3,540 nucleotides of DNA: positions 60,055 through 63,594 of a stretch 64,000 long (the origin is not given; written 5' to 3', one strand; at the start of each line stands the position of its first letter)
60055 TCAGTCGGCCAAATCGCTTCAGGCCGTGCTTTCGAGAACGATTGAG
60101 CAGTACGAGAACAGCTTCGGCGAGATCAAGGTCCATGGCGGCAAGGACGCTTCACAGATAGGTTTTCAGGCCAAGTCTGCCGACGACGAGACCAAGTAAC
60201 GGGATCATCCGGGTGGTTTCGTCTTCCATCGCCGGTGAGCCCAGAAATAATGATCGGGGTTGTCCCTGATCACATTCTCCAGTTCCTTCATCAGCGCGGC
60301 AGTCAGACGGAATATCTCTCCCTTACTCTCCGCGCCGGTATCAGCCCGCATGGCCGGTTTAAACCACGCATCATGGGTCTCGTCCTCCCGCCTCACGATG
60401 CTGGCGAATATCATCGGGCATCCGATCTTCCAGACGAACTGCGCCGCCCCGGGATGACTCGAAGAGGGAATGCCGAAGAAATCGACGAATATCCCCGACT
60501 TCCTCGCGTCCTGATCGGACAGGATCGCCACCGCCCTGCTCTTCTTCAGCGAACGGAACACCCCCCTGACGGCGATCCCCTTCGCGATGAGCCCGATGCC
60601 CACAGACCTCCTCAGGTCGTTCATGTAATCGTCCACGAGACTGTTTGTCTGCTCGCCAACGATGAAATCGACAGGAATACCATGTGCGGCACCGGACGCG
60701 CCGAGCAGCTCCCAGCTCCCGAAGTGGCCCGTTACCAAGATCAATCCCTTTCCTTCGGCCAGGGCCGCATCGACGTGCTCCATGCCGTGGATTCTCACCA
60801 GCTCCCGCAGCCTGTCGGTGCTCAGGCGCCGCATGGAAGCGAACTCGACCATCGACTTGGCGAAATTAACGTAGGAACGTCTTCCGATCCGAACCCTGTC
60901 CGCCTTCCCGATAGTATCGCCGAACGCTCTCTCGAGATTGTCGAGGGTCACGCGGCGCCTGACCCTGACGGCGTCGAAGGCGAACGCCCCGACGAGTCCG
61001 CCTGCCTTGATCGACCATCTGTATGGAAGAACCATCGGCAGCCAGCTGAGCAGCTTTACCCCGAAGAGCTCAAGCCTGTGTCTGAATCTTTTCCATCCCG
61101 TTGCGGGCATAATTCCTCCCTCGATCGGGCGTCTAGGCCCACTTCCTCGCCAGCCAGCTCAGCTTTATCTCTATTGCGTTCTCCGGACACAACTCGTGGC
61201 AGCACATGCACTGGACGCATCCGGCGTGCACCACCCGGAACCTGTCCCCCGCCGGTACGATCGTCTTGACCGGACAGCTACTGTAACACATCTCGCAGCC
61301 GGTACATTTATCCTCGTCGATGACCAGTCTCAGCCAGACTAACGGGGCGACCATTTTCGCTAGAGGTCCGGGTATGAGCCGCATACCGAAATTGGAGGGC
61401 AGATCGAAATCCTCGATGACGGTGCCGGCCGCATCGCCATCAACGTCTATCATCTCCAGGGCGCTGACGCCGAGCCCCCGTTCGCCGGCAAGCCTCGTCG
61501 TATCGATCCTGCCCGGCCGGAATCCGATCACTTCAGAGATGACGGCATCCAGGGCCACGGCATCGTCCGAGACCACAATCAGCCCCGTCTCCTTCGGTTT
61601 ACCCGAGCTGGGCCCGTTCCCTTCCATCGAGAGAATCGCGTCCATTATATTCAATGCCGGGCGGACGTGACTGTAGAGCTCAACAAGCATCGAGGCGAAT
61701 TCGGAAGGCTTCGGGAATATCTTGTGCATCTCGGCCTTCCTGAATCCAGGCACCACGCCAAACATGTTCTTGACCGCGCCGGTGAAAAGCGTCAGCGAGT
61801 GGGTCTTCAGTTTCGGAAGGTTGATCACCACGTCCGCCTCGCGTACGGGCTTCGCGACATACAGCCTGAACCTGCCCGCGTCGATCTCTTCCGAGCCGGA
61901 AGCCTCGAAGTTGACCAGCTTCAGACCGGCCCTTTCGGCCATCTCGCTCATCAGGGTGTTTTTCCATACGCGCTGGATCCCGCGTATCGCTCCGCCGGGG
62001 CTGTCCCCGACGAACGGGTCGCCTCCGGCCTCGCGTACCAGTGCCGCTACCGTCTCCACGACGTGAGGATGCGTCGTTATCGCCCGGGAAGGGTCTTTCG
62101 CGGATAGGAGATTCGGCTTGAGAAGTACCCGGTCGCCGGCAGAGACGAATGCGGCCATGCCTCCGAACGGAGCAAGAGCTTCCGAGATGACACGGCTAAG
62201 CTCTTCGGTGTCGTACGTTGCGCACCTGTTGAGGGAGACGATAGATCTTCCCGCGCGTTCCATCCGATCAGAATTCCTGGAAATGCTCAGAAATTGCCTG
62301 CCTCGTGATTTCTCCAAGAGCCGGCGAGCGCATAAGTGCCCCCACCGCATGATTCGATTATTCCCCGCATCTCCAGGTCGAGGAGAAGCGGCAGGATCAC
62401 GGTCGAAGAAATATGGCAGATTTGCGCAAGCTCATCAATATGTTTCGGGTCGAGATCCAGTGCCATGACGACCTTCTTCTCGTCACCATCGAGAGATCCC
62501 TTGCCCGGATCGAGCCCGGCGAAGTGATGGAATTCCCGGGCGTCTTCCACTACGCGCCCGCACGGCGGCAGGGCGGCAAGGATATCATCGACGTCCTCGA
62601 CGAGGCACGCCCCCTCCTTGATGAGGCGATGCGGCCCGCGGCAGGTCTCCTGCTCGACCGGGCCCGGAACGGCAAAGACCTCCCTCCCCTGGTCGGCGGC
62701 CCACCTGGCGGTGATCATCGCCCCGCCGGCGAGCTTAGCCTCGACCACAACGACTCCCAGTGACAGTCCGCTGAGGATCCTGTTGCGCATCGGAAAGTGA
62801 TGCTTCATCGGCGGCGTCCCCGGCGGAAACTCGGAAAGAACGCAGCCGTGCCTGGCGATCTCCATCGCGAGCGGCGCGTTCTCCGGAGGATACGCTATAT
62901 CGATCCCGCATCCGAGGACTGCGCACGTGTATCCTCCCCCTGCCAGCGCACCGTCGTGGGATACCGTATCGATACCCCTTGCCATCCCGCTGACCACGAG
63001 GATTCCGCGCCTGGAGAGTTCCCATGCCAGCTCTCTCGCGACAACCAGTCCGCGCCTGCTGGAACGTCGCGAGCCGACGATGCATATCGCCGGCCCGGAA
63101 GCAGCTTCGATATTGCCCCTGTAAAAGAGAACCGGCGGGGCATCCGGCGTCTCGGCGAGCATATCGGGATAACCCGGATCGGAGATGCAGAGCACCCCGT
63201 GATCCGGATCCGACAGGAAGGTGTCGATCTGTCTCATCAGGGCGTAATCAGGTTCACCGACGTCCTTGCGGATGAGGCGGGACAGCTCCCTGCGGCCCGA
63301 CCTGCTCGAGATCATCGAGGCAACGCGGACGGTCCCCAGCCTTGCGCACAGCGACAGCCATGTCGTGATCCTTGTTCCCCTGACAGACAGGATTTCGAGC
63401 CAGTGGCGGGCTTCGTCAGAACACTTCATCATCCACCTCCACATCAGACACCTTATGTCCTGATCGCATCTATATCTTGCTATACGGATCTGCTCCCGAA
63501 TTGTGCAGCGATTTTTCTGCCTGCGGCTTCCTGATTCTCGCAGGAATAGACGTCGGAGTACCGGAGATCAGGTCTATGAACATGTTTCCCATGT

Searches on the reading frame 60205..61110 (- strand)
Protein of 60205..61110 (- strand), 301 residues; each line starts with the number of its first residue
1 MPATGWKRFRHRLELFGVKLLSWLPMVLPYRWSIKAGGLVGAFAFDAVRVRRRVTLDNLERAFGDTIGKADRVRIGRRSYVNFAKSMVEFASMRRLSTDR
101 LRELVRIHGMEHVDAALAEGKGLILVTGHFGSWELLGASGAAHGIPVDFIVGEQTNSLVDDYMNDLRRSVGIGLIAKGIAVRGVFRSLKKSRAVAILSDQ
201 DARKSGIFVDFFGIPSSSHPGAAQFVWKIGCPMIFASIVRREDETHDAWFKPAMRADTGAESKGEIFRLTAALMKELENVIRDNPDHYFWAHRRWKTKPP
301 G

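Call 32: search_protein_families(library=pfam, proteins=[window:60205-61110:-], max_evalue=0.0001)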
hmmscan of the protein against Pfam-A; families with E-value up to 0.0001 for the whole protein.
window:60205-61110:- (301 aa): 1 family
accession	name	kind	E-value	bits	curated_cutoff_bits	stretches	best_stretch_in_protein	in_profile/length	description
PF03279.18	Lip_A_acyltrans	-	2.6e-48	165.2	22.3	1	21-297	22-295/295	Bacterial lipid A biosynthesis acyltransferase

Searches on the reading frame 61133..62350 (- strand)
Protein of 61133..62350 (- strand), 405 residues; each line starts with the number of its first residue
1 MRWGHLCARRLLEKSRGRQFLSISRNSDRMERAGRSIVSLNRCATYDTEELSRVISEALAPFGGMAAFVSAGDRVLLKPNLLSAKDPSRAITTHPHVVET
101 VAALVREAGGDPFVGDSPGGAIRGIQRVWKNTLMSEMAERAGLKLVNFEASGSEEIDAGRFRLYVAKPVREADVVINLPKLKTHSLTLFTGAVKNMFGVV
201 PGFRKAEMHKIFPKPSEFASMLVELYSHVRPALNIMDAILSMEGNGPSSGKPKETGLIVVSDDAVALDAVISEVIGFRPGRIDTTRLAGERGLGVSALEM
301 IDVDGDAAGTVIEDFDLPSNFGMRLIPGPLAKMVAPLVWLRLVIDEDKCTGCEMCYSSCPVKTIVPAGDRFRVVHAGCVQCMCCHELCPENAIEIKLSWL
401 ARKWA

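Call 9: search_protein_families(library=pfam, proteins=[window:61133-62350:-], max_evalue=0.00001)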
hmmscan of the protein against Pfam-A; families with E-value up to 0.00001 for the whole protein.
window:61133-62350:- (405 aa): 5 families
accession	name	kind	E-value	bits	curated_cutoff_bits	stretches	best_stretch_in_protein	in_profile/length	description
PF04015.17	DUF362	-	8.1e-60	202.7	24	1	75-271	1-198/200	Domain of unknown function (DUF362)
PF00037.32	Fer4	-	3.3e-09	36.6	21.1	1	343-364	2-23/24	4Fe-4S binding domain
PF14697.11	Fer4_21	-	4.9e-07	30.2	35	1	343-394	2-58/59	4Fe-4S dicluster domain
PF13237.11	Fer4_10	-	9.9e-07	29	25.5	1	342-389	2-53/53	4Fe-4S dicluster domain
PF12797.12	Fer4_2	-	6.7e-06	26.2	24.5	0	342-361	3-22/22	4Fe-4S binding domain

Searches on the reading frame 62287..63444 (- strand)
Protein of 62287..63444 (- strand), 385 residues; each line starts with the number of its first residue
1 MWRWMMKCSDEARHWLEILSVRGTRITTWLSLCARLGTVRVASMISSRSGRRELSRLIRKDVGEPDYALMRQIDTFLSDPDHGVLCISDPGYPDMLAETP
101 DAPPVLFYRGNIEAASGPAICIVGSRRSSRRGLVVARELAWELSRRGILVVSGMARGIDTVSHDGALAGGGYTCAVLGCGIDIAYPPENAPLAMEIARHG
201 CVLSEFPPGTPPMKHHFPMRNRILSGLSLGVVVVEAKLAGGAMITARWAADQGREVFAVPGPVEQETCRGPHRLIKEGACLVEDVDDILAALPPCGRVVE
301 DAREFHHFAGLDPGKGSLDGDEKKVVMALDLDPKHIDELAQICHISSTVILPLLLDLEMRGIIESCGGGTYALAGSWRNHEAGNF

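Call 9: search_protein_families(library=pfam, proteins=[window:62287-63444:-], max_evalue=0.00001)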
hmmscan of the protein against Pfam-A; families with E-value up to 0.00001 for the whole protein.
window:62287-63444:- (385 aa): 2 families
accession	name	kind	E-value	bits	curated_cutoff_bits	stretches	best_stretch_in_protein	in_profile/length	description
PF02481.21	DNA_processg_A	-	2.1e-74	249.7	29.6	1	82-283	7-211/212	DNA recombination-mediator protein A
PF17782.7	DprA_WH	-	8.5e-11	42.2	22.9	1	316-369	8-61/61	DprA winged helix domain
